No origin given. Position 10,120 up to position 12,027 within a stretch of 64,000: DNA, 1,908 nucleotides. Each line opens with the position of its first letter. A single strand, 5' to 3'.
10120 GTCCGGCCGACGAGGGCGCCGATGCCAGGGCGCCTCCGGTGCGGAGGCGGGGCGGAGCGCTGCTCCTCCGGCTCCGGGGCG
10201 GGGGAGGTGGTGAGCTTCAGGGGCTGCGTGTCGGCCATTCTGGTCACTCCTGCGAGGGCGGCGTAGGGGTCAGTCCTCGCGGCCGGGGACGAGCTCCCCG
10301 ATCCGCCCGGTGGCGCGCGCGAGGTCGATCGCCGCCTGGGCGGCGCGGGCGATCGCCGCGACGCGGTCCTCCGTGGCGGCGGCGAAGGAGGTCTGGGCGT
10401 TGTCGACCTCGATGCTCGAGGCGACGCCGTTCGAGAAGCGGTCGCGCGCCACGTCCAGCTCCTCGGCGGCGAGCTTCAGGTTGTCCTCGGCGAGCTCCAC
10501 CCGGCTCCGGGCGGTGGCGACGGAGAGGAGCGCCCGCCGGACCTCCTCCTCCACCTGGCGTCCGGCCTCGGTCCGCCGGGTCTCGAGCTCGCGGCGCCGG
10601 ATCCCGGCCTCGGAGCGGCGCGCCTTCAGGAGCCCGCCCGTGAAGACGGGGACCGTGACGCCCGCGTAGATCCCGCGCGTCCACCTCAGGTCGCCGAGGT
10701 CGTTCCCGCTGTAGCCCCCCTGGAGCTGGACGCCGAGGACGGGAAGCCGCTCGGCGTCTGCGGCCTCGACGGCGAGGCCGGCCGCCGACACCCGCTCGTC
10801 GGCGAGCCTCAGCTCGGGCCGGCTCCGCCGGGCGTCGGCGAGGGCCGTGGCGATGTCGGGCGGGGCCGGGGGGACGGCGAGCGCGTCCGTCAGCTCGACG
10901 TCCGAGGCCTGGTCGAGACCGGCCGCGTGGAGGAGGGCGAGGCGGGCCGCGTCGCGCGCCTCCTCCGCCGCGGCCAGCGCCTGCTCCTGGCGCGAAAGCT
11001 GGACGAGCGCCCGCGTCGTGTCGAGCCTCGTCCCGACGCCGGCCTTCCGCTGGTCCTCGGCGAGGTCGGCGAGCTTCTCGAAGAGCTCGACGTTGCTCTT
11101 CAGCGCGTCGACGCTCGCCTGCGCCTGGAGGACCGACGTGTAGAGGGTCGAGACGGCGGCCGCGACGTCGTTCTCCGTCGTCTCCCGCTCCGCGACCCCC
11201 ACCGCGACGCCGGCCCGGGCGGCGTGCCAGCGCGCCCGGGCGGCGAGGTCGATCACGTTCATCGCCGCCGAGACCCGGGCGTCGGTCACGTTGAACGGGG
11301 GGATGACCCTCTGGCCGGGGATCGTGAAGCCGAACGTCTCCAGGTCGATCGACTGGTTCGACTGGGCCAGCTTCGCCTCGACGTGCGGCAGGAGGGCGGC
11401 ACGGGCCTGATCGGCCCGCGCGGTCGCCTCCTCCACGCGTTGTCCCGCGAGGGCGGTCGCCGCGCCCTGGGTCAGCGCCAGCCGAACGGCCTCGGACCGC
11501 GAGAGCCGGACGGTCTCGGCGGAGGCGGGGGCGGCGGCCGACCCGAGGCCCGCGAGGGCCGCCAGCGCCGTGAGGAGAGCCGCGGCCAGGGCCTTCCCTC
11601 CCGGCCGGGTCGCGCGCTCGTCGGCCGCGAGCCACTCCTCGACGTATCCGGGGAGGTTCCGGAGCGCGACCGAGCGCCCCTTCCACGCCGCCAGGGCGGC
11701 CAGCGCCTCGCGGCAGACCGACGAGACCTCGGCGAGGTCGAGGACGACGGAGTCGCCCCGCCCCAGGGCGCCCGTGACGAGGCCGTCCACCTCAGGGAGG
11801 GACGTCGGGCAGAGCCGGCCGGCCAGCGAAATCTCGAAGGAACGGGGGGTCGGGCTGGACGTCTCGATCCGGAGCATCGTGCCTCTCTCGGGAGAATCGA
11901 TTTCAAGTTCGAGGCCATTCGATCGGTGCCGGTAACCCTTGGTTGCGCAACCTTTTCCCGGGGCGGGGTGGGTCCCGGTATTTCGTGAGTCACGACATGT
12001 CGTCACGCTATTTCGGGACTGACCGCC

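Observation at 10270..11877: STAS (anti-sigma-antagonist-like) domain fused in-frame to a TolC-family outer-membrane factor at the head of an EmrAB-type pump operon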

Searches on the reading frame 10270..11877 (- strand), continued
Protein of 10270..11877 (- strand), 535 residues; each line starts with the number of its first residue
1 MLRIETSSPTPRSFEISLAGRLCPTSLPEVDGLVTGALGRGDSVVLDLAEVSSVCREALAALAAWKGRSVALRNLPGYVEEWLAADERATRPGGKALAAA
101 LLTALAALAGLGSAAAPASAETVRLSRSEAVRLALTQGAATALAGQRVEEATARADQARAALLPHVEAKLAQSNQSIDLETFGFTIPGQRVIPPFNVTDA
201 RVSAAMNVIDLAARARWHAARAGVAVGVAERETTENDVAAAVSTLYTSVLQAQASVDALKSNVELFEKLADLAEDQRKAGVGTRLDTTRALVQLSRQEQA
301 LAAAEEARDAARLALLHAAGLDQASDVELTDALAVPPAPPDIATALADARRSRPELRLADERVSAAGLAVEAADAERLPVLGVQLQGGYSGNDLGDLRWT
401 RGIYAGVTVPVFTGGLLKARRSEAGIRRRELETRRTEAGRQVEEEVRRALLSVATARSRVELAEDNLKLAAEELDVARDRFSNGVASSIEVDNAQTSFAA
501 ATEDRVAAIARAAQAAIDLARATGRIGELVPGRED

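Call 18: find_encoding_contigs(protein=P0036, flank=6000, max_places=2)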
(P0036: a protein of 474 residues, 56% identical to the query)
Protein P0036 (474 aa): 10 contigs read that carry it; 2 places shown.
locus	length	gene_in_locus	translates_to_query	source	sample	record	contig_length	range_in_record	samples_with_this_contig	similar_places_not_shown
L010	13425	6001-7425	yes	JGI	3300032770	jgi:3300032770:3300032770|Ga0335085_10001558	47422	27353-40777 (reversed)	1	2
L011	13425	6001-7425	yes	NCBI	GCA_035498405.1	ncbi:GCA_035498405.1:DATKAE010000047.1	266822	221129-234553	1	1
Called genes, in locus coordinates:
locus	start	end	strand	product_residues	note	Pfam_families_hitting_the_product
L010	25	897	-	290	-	PF05708:Peptidase_C92 (faint)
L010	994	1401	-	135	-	-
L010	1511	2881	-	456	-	PF01546:Peptidase_M20, PF07687:M20_dimer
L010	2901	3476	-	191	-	-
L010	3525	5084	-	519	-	PF00890:FAD_binding_2, PF01134:GIDA (weak), PF01266:DAO, PF12831:FAD_oxidored (weak), PF02910:Succ_DH_flav_C (weak)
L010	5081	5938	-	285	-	PF02749:QRPTase_N, PF01729:QRPTase_C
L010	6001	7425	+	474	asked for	PF02321:OEP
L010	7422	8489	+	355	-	PF00364:Biotin_lipoyl (faint), PF25917:BSH_RND, PF25919:BSH_CusB (faint), PF25990:Beta-barrel_YknX (faint), PF25997:BSH_YhbJ (faint), PF25954:Beta-barrel_RND_2, PF25963:Beta-barrel_AAEA (weak)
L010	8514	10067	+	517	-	PF00083:Sugar_tr, PF06609:TRI12 (weak), PF07690:MFS_1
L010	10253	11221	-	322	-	PF02445:NadA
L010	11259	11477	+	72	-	-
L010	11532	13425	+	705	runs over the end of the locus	PF00676:E1_dh, PF02779:Transket_pyr, PF02780:Transketolase_C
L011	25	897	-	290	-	PF05708:Peptidase_C92 (faint)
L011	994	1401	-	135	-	-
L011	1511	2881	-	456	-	PF01546:Peptidase_M20, PF07687:M20_dimer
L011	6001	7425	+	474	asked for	PF02321:OEP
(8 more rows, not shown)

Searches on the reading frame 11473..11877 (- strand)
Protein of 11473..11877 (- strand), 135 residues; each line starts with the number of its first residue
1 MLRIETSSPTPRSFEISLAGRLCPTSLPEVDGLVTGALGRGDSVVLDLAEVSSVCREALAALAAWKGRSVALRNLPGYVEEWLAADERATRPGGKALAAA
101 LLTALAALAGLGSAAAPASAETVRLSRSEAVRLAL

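Call 86: predict_structure(alignment_id=A6)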
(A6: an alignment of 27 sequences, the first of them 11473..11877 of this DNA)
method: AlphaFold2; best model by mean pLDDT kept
length: 135 residues; sequences in the alignment: 27
mean_pLDDT: 87.0   pTM: 0.66
mean pLDDT of the five models: 87.0, 84.5, 84.1, 83.9, 83.6
residues with pLDDT >= 90: 87; 70-90: 25; 50-70: 22; < 50: 1
segments of 3 or more residues with pLDDT < 50: none
pLDDT, mean of each block of 10 residues (from residue 1): 95 97 98 98 98 98 97 98 94 69 76 53 68 72
secondary structure, 60 per line:
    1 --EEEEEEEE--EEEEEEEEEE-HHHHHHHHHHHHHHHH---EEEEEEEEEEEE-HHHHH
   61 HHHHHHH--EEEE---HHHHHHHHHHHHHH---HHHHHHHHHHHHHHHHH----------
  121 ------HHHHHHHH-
elements in order: E3-10 E13-22 H24-39 E43-54 H56-67 E70-73 H77-90 H94-110 H127-134
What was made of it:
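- AF2 gives no sign that the signal helix docks on the STAS domain (call 86).
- Tried and rejected: Only pLDDT is reported, so this is uninformative (call 86).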
